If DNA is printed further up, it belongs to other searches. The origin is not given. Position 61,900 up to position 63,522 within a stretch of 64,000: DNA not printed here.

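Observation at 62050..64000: LqsS/LqsR-like (CqsS-type) quorum-sensing sensor-regulator pair at the window edge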

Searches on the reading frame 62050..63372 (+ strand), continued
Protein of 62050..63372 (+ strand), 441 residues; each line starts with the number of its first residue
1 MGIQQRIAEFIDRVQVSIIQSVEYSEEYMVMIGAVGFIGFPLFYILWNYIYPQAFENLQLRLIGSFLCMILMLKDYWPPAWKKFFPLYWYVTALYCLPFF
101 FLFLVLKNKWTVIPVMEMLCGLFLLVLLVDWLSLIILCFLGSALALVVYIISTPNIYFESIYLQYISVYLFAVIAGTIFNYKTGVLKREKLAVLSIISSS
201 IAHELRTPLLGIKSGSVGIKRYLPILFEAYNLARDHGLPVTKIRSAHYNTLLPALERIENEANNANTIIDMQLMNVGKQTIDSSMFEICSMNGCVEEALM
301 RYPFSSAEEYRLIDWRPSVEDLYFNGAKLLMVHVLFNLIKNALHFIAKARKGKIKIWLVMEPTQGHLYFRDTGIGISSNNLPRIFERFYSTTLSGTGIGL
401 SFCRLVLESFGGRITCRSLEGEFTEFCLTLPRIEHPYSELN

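Call 43: find_homologous_proteins(query=L039:11531-12553:+)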
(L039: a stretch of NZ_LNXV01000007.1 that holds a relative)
Query L039:11531-12553:+ (341 aa): 741 proteins with E <= 0.001 among 2066 candidates; the best 120 are listed.
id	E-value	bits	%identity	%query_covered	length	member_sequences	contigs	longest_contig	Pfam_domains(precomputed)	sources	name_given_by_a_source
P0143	3.5e-209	712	89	100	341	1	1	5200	PF00072.31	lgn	-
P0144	6.4e-207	704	88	96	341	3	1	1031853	PF00072.31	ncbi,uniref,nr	ncbi:response regulator FixJ [Legionella massiliensis]|uniref:Response regulator FixJ n=1 Tax=Legion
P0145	1.8e-204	696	87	100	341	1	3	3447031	PF00072.31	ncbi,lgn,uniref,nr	ncbi:response regulator [Legionella hackeliae]|uniref:Response regulator receiver n=1 Tax=Legionella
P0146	1.4e-203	693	86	96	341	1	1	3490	PF00072.31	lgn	-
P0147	2.3e-203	693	87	100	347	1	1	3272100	PF00072.31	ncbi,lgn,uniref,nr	ncbi:response regulator [Legionella clemsonensis]|uniref:Response regulator FixJ n=1 Tax=Legionella 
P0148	2.7e-202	689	87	96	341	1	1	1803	PF00072.31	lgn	-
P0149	3.4e-202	689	88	96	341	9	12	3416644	PF00072.31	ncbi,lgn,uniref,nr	ncbi:TPA: response regulator [Legionella feeleii]|uniref:Response regulator containing a CheY-like r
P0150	5.1e-199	678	86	96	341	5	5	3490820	PF00072.31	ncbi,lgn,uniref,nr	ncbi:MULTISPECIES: response regulator [Legionella]|uniref:Two component response regulator n=1 Tax=L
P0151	6.5e-198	675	85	96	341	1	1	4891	PF00072.31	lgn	-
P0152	2.4e-197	673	85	96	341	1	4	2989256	PF00072.31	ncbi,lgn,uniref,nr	ncbi:Response regulator containing a CheY-like receiver domain and an HD-GYP domain [Legionella lans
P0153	5.5e-196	668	83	100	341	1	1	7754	PF00072.31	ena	-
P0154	3.7e-195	666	83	96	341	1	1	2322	PF00072.31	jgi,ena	-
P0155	5.7e-195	665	83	96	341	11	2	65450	PF00072.31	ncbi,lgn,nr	ncbi:MAG: response regulator [Tatlockia sp.]|nr:response regulator [Tatlockia sp.]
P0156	2.0e-194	663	85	100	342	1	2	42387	PF00072.31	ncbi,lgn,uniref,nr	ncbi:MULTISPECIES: response regulator [unclassified Legionella]|uniref:response regulator n=1 Tax=un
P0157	6.0e-194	662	84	96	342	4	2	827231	PF00072.31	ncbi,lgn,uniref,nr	ncbi:Two component response regulator [Legionella nautarum]|uniref:Two component response regulator 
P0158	1.4e-193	660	81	100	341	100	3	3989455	PF00072.31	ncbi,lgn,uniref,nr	ncbi:response regulator [Legionella quateirensis]|uniref:Response regulator containing a CheY-like r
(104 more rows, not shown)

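Call 44: find_encoding_contigs(protein=P0158, flank=8000, max_places=3)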
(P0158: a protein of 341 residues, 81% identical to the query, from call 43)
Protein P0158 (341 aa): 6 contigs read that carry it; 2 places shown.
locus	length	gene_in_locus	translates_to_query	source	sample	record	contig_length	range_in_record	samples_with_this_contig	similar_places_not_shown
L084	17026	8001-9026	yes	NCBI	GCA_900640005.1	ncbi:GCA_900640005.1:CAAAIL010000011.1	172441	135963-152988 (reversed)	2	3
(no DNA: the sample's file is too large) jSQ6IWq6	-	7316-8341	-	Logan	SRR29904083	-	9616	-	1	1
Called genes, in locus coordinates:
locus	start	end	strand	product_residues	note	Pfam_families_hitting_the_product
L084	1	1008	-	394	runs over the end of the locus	PF07219:HemY_N, PF07719:TPR_2 (faint), PF14559:TPR_19 (faint)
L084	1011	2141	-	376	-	PF04375:HemX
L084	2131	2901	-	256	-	PF02602:HEM4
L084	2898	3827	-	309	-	PF01379:Porphobil_deam, PF03900:Porphobil_deamC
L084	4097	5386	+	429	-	PF02518:HATPase_c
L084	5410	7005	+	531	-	-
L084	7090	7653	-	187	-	PF03729:DUF308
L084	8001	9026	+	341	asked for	PF00072:Response_reg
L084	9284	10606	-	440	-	PF00155:Aminotran_1_2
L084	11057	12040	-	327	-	PF05150:Legionella_OMP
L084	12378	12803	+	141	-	PF13442:Cytochrome_CBB3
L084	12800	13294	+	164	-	PF02600:DsbB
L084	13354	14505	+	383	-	PF01702:TGT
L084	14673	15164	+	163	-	PF00160:Pro_isomerase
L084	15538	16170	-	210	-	PF03458:Gly_transporter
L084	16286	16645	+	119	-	-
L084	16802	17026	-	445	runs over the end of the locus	PF00083:Sugar_tr, PF07690:MFS_1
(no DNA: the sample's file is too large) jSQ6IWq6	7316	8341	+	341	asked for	PF00072:Response_reg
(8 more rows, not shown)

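Call 45: list_cluster_members(proteins=[P0158])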
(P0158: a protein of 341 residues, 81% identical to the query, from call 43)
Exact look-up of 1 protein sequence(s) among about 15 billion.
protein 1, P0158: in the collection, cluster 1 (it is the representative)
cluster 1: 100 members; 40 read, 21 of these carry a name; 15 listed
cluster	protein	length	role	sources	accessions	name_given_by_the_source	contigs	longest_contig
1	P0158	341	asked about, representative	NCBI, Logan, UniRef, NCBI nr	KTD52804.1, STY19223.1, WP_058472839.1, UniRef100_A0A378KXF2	response regulator [Legionella quateirensis] | Response regulator containing a CheY-like receiver domain and an HD-GYP domain n=1 ...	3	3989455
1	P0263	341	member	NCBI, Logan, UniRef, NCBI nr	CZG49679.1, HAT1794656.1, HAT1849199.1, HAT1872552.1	TPA: response regulator [Legionella pneumophila] | response regulator n=1 Tax=Legionella pneumophila TaxID=446 RepID=UPI000770ABA6 | response regulator [Legionella pneumophila]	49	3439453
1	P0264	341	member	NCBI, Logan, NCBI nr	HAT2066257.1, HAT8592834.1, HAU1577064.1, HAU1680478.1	TPA: response regulator [Legionella pneumophila] | response regulator [Legionella pneumophila]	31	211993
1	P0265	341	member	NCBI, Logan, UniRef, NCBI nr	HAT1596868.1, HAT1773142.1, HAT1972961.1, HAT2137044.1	TPA: response regulator [Legionella pneumophila] | Response regulator n=1 Tax=Legionella pneumophila TaxID=446 RepID=A0AAN5KS27_LEGPN | response regulator [Legionella pneumophila subsp. fraseri]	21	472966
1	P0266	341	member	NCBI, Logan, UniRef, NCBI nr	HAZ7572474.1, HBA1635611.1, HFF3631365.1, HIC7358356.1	response regulator [Legionella sp. PATHC032] | response regulator n=1 Tax=Legionella sp. PATHC032 TaxID=2992039 RepID=UPI001B225294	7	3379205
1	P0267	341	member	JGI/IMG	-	CheY-like chemotaxis protein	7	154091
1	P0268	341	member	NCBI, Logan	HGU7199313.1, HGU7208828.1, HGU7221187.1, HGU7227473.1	TPA: response regulator [Legionella pneumophila]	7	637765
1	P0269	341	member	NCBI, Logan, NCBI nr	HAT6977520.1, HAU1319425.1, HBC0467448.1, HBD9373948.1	TPA: response regulator [Legionella pneumophila] | response regulator [Legionella pneumophila]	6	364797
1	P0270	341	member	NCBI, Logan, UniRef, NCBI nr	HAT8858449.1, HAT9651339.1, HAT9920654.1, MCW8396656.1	TPA: response regulator [Legionella pneumophila subsp. pneumophila] | response regulator n=1 Tax=Legionella sp. PATHC039 TaxID=2992042 RepID=UPI001A209042 | response regulator [Legionella sp. PATHC039]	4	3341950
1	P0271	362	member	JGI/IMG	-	CheY-like chemotaxis protein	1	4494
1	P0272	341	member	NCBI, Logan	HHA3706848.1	TPA: response regulator [Legionella pneumophila]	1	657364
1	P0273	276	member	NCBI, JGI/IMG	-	CheY-like chemotaxis protein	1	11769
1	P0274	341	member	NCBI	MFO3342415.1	response regulator [Legionella pneumophila serogroup 1]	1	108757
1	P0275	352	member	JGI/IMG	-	CheY-like chemotaxis protein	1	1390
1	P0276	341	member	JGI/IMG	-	CheY-like chemotaxis protein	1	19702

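Call 46: find_encoding_contigs(protein=P0263, flank=8000, max_places=1)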
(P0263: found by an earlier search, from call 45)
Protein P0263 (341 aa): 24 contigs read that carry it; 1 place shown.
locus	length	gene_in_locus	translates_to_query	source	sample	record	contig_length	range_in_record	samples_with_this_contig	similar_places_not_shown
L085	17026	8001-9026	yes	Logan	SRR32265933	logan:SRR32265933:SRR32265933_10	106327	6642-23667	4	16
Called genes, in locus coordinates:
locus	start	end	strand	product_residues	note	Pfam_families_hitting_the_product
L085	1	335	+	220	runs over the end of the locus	PF02677:QueH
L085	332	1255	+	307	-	PF01545:Cation_efflux, PF16916:ZT_dimer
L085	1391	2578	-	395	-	PF07219:HemY_N, PF07719:TPR_2 (faint), PF13181:TPR_8 (faint), PF13428:TPR_14 (faint), PF14559:TPR_19 (faint)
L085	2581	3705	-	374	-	PF04375:HemX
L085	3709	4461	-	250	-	PF02602:HEM4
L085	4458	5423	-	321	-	PF01379:Porphobil_deam, PF03900:Porphobil_deamC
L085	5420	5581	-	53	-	-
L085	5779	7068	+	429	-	PF02518:HATPase_c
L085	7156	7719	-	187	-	PF03729:DUF308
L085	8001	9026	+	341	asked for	PF00072:Response_reg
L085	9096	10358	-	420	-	PF00155:Aminotran_1_2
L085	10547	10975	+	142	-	PF00034:Cytochrom_C (weak), PF13442:Cytochrome_CBB3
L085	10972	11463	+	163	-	PF02600:DsbB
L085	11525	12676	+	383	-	PF01702:TGT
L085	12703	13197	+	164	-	PF00160:Pro_isomerase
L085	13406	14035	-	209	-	PF03458:Gly_transporter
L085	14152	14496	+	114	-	-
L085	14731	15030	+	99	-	PF01022:HTH_5 (weak)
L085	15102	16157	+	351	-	PF00724:Oxidored_FMN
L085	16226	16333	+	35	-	-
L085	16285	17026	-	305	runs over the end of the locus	PF13230:GATase_4 (weak), PF13522:GATase_6 (weak)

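Call 62: find_encoding_contigs(protein=P0003, flank=6000, max_places=1)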
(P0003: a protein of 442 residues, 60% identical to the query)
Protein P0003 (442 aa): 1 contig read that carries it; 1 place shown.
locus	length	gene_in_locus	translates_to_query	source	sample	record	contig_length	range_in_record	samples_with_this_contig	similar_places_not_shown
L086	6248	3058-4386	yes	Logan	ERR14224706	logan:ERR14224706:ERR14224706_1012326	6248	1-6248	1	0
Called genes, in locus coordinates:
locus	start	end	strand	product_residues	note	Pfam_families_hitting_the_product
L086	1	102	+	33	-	?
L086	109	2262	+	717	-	PF00580:UvrD-helicase, PF13245:AAA_19, PF13604:AAA_30 (faint), PF13361:UvrD_C, PF13538:UvrD_C_2, PF21196:PcrA_UvrD_tudor (weak)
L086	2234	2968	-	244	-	PF06790:UPF0259 (weak)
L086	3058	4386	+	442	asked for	PF02518:HATPase_c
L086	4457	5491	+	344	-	PF00072:Response_reg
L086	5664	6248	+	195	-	?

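Call 63: find_encoding_contigs(protein=P0007, flank=6000, max_places=1)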
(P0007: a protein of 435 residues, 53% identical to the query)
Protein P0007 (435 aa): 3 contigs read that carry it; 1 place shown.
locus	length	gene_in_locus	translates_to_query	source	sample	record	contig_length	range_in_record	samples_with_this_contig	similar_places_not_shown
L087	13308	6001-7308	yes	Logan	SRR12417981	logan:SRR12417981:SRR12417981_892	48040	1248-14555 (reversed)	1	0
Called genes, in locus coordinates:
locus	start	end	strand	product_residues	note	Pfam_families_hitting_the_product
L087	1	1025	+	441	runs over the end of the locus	PF07690:MFS_1, PF06779:MFS_4 (weak), PF13347:MFS_2 (weak), PF00083:Sugar_tr (weak), PF12832:MFS_1_like (weak)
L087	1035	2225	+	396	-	PF01676:Metalloenzyme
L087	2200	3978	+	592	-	-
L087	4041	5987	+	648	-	PF13844:Glyco_transf_41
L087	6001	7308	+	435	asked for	PF02518:HATPase_c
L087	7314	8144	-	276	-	PF03631:Virul_fac_BrkB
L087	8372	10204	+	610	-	PF13522:GATase_6, PF13537:GATase_7, PF01380:SIS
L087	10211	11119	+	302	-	PF01218:Coprogen_oxidas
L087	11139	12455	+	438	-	PF02550:AcetylCoA_hydro, PF13336:AcetylCoA_hyd_C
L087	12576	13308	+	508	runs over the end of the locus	PF12913:SH3_6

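Call 64: find_encoding_contigs(protein=P0013, flank=6000, max_places=1)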
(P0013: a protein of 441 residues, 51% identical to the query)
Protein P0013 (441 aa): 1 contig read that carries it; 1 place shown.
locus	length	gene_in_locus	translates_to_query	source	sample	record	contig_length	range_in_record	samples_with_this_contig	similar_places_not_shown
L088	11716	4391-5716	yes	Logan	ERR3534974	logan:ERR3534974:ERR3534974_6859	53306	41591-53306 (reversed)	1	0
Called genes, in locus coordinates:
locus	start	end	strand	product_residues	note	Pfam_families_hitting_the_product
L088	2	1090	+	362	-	?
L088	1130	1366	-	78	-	PF00550:PP-binding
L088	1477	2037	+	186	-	-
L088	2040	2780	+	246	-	PF20260:PUA_4, PF04452:Methyltrans_RNA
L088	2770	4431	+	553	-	PF00501:AMP-binding, PF23024:AMP-dom_DIP2-like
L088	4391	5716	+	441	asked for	PF02518:HATPase_c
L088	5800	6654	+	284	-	PF00072:Response_reg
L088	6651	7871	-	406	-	PF00155:Aminotran_1_2, PF01041:DegT_DnrJ_EryC1 (weak)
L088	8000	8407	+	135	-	PF13442:Cytochrome_CBB3, PF00034:Cytochrom_C (weak)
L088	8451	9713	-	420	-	PF00909:Ammonium_transp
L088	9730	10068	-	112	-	PF00543:P-II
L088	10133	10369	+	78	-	PF04380:BMFP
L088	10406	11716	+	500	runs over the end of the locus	PF13541:ChlI, PF00158:Sigma54_activat (faint), PF01078:Mg_chelatase, PF07728:AAA_5, PF00493:MCM (weak), PF13335:Mg_chelatase_C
